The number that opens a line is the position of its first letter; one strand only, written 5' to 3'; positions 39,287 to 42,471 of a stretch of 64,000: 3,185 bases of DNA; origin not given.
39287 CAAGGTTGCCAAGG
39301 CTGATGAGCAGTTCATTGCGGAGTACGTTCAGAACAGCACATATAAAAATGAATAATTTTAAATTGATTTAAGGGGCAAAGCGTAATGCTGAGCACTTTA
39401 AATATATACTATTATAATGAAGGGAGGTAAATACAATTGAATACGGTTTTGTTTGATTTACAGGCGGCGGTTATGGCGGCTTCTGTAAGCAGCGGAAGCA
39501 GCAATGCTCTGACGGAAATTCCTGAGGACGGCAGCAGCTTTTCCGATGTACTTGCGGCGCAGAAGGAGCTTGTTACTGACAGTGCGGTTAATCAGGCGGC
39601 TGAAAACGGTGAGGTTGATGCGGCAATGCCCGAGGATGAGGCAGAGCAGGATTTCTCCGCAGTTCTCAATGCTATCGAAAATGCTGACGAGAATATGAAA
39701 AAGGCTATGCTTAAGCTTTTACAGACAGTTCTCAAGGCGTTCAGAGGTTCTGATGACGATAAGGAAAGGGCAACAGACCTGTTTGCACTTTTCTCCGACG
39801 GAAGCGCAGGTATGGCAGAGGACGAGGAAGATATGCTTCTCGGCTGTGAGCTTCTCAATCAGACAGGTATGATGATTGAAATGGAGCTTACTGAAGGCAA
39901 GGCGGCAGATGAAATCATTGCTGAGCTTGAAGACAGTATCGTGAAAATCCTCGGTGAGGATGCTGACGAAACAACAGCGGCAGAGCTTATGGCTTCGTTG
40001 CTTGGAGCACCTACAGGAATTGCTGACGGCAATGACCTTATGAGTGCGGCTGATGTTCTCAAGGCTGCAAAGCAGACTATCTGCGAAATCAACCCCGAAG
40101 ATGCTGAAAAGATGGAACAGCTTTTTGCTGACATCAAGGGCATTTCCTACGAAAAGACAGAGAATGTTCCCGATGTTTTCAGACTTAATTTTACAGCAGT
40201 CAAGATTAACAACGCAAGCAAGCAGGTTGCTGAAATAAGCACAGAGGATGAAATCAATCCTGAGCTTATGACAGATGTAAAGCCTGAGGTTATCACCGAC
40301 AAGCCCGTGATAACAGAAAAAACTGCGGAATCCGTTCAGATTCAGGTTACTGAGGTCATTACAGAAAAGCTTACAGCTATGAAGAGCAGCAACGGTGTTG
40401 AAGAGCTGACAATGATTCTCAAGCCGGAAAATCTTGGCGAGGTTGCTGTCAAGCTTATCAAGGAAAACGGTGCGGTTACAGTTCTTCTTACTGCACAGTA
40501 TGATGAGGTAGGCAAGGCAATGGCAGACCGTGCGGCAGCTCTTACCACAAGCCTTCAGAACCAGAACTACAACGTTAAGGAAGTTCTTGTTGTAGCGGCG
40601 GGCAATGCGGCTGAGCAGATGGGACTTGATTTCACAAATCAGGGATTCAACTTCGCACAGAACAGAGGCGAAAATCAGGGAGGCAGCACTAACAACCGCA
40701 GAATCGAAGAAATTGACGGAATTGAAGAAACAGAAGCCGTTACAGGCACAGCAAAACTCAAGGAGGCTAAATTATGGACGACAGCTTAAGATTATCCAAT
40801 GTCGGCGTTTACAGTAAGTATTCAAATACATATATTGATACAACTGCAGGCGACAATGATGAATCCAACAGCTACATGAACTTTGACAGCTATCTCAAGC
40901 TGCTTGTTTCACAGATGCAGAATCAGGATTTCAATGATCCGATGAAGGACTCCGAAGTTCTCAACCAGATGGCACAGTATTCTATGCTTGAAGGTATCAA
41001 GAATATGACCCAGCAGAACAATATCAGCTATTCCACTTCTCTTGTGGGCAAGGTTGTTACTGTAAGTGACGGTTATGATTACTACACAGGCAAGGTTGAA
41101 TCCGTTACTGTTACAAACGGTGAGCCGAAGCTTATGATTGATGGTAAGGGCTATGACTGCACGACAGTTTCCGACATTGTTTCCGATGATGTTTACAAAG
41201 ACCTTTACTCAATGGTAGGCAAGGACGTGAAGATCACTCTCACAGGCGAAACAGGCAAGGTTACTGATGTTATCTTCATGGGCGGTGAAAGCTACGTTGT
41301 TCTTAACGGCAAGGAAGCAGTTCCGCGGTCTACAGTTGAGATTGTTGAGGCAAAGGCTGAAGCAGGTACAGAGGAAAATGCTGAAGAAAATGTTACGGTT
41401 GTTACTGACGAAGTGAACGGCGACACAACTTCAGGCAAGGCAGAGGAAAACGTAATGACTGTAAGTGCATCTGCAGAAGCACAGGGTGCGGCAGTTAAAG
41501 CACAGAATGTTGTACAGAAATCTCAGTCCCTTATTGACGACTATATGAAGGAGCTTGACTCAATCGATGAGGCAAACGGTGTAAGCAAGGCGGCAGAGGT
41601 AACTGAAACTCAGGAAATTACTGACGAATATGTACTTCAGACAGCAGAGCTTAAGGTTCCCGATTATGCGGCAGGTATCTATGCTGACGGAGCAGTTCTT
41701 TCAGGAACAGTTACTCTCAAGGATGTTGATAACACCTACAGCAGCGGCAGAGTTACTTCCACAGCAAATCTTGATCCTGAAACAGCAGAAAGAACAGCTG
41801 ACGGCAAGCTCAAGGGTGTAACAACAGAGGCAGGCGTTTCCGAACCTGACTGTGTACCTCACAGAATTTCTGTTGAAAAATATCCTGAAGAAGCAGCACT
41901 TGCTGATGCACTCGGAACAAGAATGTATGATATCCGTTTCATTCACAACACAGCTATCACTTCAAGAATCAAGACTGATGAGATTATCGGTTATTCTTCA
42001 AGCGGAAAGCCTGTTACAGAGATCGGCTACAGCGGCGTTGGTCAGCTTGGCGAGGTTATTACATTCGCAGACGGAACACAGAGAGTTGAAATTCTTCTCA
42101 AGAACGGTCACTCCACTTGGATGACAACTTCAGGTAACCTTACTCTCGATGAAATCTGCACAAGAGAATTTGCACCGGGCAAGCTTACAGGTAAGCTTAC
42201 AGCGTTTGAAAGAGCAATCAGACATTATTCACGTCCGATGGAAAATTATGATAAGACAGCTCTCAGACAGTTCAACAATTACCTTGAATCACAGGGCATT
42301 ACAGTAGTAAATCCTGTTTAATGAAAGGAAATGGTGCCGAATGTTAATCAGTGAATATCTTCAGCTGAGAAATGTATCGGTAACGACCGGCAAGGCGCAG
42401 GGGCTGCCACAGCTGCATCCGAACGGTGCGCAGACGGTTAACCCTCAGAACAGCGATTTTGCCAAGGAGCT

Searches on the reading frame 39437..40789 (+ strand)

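Call 89: search_protein_families(library=pfam, proteins=[window:39437-40789:+], max_evalue=0.00001)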
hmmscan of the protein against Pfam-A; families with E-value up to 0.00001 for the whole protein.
window:39437-40789:+ (450 aa): 1 family
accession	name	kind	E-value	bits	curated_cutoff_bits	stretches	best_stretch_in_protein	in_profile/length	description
PF02120.21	Flg_hook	-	6e-13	48.9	29.8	1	314-387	5-78/85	Flagellar hook-length control protein FliK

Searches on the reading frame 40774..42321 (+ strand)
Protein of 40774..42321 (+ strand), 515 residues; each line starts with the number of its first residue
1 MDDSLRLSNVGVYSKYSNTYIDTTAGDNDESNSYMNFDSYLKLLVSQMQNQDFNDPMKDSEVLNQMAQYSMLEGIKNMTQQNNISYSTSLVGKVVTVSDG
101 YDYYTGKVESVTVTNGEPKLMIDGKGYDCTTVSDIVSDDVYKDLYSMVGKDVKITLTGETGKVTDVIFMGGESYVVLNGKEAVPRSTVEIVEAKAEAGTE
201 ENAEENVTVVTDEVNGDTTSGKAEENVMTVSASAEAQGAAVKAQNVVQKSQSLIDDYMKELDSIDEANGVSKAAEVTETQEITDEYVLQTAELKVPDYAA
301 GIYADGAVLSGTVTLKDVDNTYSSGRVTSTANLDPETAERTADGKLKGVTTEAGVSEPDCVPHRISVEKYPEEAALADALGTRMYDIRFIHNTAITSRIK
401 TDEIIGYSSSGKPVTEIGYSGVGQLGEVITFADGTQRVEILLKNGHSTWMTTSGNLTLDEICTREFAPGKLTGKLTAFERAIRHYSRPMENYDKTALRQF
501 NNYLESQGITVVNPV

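Call 89: search_protein_families(library=pfam, proteins=[window:40774-42321:+], max_evalue=0.00001)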
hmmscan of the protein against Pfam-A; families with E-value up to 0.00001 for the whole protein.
window:40774-42321:+ (515 aa): 1 family
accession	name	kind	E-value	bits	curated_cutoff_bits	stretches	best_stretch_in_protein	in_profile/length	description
PF03963.19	FlgD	-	2e-14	54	27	1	22-81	13-72/75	Flagellar hook capping protein - N-terminal region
